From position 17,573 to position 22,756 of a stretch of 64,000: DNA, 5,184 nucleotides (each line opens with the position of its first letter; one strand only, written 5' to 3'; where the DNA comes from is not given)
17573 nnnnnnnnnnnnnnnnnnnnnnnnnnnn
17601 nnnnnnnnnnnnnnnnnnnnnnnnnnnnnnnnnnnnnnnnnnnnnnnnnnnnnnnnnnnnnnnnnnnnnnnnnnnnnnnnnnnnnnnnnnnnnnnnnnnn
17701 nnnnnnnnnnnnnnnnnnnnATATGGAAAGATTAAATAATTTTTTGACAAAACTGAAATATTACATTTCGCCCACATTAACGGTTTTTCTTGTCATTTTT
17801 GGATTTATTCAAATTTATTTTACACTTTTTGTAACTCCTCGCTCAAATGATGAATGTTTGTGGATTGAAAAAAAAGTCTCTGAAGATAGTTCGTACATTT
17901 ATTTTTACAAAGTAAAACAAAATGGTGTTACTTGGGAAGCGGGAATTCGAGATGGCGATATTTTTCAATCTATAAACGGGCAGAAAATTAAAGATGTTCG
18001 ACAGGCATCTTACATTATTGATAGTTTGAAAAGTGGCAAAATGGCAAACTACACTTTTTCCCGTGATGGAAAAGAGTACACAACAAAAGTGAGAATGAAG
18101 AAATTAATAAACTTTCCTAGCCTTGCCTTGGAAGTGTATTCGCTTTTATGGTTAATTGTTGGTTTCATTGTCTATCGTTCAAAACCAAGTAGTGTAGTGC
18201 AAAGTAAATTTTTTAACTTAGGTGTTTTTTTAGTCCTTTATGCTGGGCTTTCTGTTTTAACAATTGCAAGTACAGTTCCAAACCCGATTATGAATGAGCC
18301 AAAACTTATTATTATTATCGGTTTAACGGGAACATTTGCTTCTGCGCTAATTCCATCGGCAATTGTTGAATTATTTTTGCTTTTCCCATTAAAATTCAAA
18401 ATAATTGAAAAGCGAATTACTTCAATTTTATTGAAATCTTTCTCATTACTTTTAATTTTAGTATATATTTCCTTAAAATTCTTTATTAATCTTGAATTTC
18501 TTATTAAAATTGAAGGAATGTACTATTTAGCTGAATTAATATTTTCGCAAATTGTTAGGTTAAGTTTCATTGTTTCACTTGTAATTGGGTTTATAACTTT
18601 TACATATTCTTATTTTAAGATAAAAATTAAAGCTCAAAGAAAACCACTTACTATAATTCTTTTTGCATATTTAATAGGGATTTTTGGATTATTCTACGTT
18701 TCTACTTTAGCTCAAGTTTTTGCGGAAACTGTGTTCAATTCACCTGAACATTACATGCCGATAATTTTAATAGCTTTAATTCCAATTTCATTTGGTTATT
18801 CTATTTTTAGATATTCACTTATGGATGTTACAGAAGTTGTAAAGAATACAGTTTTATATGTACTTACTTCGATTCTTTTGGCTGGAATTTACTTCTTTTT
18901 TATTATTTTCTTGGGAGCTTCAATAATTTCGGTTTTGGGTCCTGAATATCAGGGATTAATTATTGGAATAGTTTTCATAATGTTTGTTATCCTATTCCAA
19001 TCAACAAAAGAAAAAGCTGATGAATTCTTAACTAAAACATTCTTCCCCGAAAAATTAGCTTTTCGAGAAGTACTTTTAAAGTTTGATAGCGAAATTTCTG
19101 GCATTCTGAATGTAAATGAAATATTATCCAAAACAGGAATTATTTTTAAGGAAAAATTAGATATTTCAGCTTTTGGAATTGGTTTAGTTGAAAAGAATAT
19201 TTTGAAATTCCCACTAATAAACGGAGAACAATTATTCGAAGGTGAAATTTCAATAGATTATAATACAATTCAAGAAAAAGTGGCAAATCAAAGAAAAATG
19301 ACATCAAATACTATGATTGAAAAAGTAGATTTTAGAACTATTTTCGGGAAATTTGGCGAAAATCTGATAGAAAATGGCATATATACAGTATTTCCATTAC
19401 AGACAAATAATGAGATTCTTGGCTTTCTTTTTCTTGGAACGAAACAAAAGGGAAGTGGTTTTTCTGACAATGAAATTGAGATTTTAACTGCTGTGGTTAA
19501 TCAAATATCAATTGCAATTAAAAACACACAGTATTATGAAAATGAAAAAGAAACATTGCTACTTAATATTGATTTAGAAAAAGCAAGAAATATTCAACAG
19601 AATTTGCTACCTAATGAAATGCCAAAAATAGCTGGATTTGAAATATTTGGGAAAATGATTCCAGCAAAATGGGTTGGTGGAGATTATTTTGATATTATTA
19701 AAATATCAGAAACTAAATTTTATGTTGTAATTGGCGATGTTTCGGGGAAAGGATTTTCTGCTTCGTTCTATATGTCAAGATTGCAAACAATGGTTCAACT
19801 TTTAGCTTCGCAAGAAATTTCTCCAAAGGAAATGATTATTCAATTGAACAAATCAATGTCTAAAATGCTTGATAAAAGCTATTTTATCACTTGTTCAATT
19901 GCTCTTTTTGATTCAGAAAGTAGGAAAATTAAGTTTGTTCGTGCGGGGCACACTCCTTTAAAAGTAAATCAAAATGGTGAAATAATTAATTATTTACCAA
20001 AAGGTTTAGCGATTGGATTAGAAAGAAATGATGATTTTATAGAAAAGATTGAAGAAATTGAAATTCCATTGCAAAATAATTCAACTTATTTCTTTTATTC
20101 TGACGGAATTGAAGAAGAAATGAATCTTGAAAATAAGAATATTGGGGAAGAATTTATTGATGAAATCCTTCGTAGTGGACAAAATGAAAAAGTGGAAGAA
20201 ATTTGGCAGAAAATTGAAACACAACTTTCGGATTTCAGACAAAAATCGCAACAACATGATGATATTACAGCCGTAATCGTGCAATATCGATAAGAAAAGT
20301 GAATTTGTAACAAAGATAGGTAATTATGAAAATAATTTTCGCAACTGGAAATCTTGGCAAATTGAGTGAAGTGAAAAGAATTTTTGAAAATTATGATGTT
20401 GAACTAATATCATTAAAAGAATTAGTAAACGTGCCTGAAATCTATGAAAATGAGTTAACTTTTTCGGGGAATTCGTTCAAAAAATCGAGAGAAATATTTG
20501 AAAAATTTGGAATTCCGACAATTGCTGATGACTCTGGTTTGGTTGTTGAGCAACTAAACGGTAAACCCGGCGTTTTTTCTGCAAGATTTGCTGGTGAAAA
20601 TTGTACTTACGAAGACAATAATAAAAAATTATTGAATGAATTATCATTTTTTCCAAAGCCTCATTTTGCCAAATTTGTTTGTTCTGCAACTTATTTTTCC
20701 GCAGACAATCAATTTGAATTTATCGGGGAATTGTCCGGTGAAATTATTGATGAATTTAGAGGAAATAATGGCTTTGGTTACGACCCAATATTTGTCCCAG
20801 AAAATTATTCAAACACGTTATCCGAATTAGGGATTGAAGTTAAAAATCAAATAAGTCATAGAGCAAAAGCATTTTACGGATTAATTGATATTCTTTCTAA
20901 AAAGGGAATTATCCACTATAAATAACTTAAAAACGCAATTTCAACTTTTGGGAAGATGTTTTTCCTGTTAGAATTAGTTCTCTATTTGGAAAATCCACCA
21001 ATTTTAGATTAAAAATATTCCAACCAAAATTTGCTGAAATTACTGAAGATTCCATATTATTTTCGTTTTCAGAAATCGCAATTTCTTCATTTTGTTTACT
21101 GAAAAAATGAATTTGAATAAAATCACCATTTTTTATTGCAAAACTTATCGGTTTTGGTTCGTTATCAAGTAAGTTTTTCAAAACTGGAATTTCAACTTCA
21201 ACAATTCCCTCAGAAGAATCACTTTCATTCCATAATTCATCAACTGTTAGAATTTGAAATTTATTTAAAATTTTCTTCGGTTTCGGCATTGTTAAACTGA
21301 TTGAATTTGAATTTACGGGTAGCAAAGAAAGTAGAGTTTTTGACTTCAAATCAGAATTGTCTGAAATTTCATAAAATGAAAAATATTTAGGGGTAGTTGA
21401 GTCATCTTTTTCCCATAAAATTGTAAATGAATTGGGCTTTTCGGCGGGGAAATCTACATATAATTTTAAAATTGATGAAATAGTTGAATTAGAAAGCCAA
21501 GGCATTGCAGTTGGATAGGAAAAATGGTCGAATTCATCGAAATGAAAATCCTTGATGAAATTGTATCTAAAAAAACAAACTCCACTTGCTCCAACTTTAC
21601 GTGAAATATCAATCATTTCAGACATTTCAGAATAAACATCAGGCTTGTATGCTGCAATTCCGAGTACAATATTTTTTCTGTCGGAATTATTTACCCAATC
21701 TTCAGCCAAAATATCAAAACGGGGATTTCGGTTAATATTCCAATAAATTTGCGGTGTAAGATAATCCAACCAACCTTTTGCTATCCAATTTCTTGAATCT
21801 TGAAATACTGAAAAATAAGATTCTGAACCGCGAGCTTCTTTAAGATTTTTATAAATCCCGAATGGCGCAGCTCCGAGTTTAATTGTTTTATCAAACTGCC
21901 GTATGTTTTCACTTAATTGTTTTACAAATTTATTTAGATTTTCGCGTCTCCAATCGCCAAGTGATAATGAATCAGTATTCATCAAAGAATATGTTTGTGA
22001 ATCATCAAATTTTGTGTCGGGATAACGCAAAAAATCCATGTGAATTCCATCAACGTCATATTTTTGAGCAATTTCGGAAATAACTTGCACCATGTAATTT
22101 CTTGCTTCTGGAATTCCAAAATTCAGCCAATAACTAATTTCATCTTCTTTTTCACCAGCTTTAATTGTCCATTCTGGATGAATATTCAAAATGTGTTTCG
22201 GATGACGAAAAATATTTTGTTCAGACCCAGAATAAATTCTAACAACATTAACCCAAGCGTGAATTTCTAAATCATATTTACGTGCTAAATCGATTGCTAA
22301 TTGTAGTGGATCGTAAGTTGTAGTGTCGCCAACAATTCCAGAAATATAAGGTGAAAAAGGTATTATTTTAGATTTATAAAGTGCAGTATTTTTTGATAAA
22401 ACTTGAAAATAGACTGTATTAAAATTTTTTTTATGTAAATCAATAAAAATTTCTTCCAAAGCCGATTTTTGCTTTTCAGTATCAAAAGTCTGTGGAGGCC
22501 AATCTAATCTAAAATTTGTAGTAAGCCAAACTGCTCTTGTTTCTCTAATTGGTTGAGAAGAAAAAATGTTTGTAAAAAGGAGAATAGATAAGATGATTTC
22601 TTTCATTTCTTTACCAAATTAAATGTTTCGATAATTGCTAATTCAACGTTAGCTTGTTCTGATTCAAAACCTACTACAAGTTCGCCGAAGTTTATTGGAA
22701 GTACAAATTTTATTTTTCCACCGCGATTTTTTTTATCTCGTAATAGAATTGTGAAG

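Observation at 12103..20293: Seven-gene partner-switching hub built around an ECF-type sigma factor with no classical anti-sigma partner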

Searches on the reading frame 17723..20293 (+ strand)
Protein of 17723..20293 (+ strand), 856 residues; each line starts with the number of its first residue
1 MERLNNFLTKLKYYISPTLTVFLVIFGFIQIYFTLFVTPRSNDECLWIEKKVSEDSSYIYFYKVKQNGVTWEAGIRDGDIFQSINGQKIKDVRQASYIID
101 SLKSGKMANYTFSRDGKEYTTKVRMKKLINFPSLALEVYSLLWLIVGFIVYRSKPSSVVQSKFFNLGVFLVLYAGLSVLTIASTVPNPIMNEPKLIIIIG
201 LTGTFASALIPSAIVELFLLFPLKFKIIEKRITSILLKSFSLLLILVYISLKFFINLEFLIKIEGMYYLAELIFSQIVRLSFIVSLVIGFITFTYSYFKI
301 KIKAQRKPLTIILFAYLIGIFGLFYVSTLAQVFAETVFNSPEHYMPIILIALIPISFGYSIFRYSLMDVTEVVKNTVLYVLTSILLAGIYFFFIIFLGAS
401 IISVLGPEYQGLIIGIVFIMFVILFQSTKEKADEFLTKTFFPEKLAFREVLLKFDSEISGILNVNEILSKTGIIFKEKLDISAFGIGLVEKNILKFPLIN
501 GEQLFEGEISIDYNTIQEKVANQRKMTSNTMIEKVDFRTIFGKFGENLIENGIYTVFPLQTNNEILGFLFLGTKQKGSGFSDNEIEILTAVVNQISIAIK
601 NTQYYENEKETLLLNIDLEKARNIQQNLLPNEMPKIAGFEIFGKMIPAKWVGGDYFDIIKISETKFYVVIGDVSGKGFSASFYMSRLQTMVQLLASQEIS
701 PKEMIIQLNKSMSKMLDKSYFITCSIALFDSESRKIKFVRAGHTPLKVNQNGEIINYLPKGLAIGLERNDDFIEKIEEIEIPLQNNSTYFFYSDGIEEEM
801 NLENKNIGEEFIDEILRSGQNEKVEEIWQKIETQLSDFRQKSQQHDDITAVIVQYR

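Call 3: search_protein_families(library=pfam, proteins=[window:17723-20293:+], max_evalue=0.01)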
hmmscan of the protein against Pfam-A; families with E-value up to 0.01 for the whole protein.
window:17723-20293:+ (856 aa): 7 families
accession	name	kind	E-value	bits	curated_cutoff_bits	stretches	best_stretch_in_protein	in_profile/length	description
PF07228.17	SpoIIE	-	2.7e-37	129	25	1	663-855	2-191/192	Stage II sporulation protein E (SpoIIE)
PF13180.12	PDZ_2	-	1.5e-06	28.9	27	1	52-123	7-78/80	PDZ domain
PF13492.12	GAF_3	-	4.4e-06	27.6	27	1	536-601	65-129/129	GAF domain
PF13185.12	GAF_2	-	2.2e-05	25.1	28.6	1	552-599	91-135/136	GAF domain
PF17820.7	PDZ_6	-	3.1e-05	24.1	27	1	62-100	3-41/54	PDZ domain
PF01590.32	GAF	-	0.00061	20.8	22.4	1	554-599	90-133/133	GAF domain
PF06018.20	CodY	-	0.004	17.1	29.5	1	515-607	73-161/177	CodY GAF-like domain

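Call 4: search_protein_families(library=ncbifam, proteins=[window:17723-20293:+], max_evalue=0.01)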
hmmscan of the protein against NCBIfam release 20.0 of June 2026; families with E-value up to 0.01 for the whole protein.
window:17723-20293:+ (856 aa): 15 families
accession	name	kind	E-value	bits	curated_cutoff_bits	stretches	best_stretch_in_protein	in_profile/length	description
NF045505.1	RR_RssB_Pseudo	equivalog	8.1e-14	51.5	700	1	612-804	150-346/394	two-component system response regulator RssB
TIGR02865.1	spore_II_E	equivalog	1.6e-11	43.1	490.8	1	651-854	566-762/764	stage II sporulation protein E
TIGR02037.1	degP_htrA_DO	subfamily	4.4e-08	32.5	416.2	1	63-126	265-328/434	Do family serine endopeptidase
NF038263.1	prot_phos_SiaA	equivalog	1.6e-06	26.9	700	1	620-851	417-653/658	biofilm regulation protein phosphatase SiaA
NF041515.1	GspC_delta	equivalog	5.8e-06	26.3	150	1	62-125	247-310/311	type II secretion system protein GspC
NF041521.1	HhoA_HhoB_HtrA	equivalog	6.5e-06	25.7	450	1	52-128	259-334/335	HhoA/HhoB/HtrA family serine endopeptidase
NF041616.1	T2SS_C_SYNERG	exception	8.4e-06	25.3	200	1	57-120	227-290/296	type II secretion system protein GspC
NF047968.1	SerProtHtrA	equivalog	0.00012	21.6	470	1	57-124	289-356/357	serine protease HtrA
TIGR01713.1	typeII_sec_gspC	equivalog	0.00041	20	101.6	1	72-120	206-254/259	type II secretion system protein GspC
TIGR02860.1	spore_IV_B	equivalog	0.0023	17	305.25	1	72-125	128-180/402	SpoIVB peptidase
NF041199.1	trx7_PDZ_seleno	equivalog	0.0036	16.3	300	1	63-126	209-273/390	Trx7/PDZ domain-containing (seleno)protein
NF053781.1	cdiGMPphdstlr2612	equivalog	0.0039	14.9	1600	1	552-612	381-441/1268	Tlr1612 family c-di-GMP phosphodiesterase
NF040960.1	MamE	equivalog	0.0043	15.7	800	1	59-118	469-528/659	magnetosome formation protease MamE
NF008189.1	PRK10942.1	equivalog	0.0059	15.1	720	1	61-127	317-383/477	serine endoprotease DegP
TIGR02038.1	protease_degS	equivalog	0.0088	15.2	422.95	0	58-125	279-346/351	outer membrane-stress sensor serine endopeptidase DegS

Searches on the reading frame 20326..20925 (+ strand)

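Call 61: search_protein_families(library=pfam, proteins=[window:20326-20925:+], max_evalue=0.01)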
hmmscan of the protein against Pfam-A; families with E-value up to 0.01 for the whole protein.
window:20326-20925:+ (199 aa): 1 family
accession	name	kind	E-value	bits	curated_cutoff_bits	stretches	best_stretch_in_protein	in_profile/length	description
PF01725.21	Ham1p_like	-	4.1e-58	196.8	22.5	1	3-187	1-184/186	Ham1 family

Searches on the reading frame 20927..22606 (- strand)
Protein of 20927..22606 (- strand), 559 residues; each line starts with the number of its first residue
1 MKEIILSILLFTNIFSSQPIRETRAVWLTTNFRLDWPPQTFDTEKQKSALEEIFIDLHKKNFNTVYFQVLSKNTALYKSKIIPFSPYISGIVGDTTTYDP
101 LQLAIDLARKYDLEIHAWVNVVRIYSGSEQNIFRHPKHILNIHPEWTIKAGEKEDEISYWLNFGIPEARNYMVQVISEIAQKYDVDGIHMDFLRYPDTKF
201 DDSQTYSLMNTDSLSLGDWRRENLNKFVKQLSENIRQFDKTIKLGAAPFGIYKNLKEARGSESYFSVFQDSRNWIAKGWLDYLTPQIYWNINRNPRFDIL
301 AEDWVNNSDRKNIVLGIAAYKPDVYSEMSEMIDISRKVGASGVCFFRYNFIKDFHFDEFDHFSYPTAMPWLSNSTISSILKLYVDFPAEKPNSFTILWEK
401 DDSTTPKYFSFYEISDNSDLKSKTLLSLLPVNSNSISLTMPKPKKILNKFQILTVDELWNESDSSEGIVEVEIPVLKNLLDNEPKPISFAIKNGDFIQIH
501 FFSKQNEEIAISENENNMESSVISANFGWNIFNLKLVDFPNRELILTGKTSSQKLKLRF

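Call 61: search_protein_families(library=pfam, proteins=[window:20927-22606:-], max_evalue=0.01)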
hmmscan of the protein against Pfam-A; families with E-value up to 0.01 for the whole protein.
window:20927-22606:- (559 aa): 3 families
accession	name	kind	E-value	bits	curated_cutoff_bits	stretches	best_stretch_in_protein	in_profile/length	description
PF02638.21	GHL10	-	1.2e-51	176.2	27.9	1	23-321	2-298/311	Glycosyl hydrolase-like 10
PF13200.12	DUF4015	-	4e-07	29.9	27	1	143-258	93-204/313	Putative glycosyl hydrolase domain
PF00704.34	Glyco_hydro_18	-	0.0078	16.3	29.6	0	166-258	87-163/317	Glycosyl hydrolases family 18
